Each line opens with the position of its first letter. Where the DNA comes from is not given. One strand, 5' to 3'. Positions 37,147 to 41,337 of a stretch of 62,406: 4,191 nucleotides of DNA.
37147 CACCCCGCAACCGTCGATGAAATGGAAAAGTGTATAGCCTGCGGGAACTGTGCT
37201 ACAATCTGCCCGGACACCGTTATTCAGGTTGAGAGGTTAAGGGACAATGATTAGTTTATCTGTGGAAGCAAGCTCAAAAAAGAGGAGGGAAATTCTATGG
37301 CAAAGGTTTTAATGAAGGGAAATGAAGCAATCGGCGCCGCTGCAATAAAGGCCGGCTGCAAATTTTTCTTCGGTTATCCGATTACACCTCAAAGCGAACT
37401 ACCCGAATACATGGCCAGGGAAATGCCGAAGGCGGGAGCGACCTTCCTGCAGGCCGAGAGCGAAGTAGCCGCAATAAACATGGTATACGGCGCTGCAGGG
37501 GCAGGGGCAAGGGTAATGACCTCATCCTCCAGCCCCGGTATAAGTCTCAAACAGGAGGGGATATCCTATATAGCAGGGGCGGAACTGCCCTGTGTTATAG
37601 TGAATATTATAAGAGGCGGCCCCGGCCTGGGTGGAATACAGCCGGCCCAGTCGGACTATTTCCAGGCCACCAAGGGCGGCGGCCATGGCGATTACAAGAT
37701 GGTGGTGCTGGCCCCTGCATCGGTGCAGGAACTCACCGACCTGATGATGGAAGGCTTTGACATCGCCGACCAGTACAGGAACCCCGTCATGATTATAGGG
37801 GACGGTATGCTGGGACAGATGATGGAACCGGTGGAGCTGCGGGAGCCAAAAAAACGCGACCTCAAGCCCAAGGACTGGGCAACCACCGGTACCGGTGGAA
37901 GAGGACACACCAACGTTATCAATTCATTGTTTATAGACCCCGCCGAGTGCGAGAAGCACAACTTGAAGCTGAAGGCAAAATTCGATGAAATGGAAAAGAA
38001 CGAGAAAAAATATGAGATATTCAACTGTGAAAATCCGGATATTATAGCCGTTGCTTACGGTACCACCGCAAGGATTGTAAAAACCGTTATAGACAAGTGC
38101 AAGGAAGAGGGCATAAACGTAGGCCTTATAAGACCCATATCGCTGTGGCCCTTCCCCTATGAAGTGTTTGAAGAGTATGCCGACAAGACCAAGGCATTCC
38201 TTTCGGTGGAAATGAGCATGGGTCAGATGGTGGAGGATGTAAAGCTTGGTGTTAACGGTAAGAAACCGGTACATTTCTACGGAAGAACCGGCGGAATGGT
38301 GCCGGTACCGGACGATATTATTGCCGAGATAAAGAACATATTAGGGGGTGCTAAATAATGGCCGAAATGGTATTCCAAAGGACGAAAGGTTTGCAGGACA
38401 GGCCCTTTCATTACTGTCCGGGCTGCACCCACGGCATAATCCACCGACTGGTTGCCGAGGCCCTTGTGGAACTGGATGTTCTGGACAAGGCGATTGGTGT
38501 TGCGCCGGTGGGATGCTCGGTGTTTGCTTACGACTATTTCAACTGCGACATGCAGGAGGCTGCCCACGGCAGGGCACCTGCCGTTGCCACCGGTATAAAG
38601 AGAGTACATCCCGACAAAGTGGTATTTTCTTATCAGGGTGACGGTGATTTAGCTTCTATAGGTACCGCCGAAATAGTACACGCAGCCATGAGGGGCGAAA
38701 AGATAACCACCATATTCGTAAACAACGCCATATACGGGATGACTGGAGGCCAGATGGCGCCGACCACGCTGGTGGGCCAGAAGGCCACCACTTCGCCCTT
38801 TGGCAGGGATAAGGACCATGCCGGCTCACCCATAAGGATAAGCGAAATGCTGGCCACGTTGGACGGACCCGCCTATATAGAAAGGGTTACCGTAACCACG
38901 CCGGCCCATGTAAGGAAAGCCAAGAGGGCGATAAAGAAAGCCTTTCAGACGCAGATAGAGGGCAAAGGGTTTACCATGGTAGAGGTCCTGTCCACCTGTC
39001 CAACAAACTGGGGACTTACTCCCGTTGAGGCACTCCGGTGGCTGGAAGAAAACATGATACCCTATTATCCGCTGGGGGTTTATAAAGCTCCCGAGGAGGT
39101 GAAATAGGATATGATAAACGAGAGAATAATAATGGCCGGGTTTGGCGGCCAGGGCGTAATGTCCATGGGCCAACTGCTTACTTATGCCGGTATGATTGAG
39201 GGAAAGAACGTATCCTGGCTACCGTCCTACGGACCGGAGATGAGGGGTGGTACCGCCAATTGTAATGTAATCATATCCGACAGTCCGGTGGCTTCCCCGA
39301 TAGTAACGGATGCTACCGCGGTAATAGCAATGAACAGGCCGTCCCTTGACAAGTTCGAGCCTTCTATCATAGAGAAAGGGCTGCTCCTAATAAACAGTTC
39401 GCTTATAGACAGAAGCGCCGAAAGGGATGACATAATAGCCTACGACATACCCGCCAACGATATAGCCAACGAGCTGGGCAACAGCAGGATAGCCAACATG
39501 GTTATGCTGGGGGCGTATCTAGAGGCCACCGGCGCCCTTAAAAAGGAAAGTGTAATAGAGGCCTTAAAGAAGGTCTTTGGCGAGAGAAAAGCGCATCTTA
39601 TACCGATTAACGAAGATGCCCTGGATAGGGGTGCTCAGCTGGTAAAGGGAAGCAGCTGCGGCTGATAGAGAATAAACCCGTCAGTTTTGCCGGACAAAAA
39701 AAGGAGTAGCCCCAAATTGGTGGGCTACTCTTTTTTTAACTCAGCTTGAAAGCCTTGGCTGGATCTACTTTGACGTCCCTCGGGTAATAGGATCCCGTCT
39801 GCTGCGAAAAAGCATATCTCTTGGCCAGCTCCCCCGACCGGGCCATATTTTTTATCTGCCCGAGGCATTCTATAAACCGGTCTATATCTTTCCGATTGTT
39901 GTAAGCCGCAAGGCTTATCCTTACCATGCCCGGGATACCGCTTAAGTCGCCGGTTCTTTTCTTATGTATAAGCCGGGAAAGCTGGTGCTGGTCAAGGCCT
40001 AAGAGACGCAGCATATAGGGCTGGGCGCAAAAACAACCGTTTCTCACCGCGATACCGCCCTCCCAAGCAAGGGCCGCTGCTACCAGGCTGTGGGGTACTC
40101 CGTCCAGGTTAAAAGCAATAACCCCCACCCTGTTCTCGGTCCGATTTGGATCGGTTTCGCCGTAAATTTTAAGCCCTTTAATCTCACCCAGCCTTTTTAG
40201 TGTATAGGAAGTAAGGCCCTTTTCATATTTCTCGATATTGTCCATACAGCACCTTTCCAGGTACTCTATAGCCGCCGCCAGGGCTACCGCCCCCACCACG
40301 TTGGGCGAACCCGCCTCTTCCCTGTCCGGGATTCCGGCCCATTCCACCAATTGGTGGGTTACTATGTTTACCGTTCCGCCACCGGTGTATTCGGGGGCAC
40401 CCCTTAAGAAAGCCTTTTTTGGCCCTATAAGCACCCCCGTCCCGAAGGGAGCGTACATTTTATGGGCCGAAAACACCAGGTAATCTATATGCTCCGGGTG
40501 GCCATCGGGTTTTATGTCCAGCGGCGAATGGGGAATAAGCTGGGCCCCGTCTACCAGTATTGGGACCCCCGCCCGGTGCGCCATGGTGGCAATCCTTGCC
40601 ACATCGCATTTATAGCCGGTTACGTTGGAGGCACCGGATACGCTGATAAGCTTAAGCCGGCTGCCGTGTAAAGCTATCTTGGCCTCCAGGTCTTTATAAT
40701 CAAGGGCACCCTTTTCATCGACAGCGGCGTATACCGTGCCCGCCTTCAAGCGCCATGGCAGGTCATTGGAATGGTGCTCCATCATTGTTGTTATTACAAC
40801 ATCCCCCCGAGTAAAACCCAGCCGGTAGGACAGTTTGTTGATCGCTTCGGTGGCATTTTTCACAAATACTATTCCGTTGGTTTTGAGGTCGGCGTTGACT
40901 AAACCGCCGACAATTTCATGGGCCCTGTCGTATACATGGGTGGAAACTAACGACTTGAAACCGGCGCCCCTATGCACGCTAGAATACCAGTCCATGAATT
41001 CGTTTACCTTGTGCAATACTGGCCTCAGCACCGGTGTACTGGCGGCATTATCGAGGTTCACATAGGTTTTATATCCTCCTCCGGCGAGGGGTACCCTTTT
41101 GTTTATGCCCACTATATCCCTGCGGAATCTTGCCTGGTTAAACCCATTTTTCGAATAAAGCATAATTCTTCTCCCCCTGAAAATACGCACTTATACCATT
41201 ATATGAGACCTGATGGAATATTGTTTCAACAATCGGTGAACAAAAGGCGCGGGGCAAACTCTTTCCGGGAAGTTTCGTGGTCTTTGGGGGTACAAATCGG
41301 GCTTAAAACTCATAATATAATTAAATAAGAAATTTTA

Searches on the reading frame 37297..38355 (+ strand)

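Call 59: search_protein_families(library=pfam, proteins=[window:37297-38355:+], max_evalue=0.00001)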
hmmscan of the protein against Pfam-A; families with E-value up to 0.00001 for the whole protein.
window:37297-38355:+ (353 aa): 3 families
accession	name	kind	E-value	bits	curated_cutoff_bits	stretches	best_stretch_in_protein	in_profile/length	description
PF01855.24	POR_N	-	8.6e-53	179.9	27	1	15-229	2-215/231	Pyruvate flavodoxin/ferredoxin oxidoreductase, thiamine diP-bdg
PF17147.9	PFOR_II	-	1.2e-24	87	27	1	248-341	2-102/102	Pyruvate:ferredoxin oxidoreductase core domain II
PF02780.25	Transketolase_C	-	1.1e-07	32.3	25.9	1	244-305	7-68/124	Transketolase, C-terminal domain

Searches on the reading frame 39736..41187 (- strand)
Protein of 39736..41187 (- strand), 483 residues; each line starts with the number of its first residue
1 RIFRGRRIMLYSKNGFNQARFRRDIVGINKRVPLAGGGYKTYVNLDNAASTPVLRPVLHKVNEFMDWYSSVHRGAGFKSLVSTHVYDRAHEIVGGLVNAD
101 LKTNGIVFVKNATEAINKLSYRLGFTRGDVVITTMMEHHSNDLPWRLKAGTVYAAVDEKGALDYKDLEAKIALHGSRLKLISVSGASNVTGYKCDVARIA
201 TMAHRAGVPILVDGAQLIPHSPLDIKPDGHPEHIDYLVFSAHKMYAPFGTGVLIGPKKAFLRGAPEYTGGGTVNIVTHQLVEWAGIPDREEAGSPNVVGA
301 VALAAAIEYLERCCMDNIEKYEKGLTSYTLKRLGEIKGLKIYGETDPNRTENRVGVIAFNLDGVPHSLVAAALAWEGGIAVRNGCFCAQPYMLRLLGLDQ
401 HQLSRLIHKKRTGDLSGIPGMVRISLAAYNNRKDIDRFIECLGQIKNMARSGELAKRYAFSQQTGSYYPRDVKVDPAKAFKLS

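Call 59: search_protein_families(library=pfam, proteins=[window:39736-41187:-], max_evalue=0.00001)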
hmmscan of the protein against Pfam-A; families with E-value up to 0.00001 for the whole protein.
window:39736-41187:- (483 aa): 3 families
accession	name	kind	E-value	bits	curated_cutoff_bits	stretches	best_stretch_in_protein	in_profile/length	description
PF00266.25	Aminotran_5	-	7.1e-83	279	21.5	1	43-438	1-371/371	Aminotransferase class-V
PF01212.27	Beta_elim_lyase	-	1.6e-06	28.1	27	1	107-262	51-217/288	Beta-eliminating lyase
PF01041.23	DegT_DnrJ_EryC1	-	8.7e-06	25.6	19.8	0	106-252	42-183/360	DegT/DnrJ/EryC1/StrS aminotransferase family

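Call 98: search_protein_families(library=ncbifam, proteins=[window:39736-41187:-], max_evalue=0.001)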
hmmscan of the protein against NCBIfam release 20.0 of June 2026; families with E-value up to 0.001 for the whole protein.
window:39736-41187:- (483 aa): 19 families
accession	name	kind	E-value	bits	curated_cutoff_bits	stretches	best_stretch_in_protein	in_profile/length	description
TIGR01979.1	sufS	subfamily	8.1e-90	301.6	475.1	1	40-448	17-401/403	SufS family cysteine desulfurase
NF041166.1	f2_encap_cargo1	exception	4.7e-79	267.1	800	1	13-400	222-598/623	family 2A encapsulin nanocompartment cargo protein cysteine desulfurase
NF006791.0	PRK09295.1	equivalog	4.4e-67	226.9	661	1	42-392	24-369/406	cysteine desulfurase SufS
NF008126.0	PRK10874.1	equivalog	4.1e-60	204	607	1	16-395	4-366/401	cysteine desulfurase CsdA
TIGR03392.1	FeS_syn_CsdA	equivalog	1.1e-59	202.6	493.6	1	16-395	1-363/398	cysteine desulfurase CsdA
TIGR01977.1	am_tr_V_EF2568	hypoth_equivalog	9.7e-51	172.9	377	1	45-445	3-376/376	cysteine desulfurase family protein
TIGR01976.1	am_tr_V_VC1184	hypoth_equivalog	4e-41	141.6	352.35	1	39-442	17-401/401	cysteine desulfurase-like protein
NF040779.1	Sec_lyase_SclA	exception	3.6e-29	101.8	525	1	48-388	7-338/378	selenocysteine lyase SclA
TIGR03402.1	FeS_nifS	equivalog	6.5e-23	81.1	530.75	1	43-450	1-374/379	cysteine desulfurase NifS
NF010611.0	PRK14012.1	equivalog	6.2e-18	64.9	548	1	40-272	4-237/406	IscS subfamily cysteine desulfurase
TIGR03235.1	DNA_S_dndA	equivalog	8.2e-16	58.2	480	1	45-401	2-343/353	cysteine desulfurase DndA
TIGR02006.1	IscS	equivalog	7.9e-14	51.5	643.2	1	41-272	3-233/402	IscS subfamily cysteine desulfurase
NF002806.0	PRK02948.1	subfamily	1.5e-12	47.2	304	1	44-448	3-374/381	IscS subfamily cysteine desulfurase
TIGR03403.1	nifS_epsilon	equivalog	3e-11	42.8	587.7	1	44-257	2-216/382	NifS family cysteine desulfurase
TIGR03588.1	PseC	equivalog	2.5e-06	26.7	423.5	1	107-243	49-184/380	UDP-4-amino-4,6-dideoxy-N-acetyl-beta-L-altrosamine transaminase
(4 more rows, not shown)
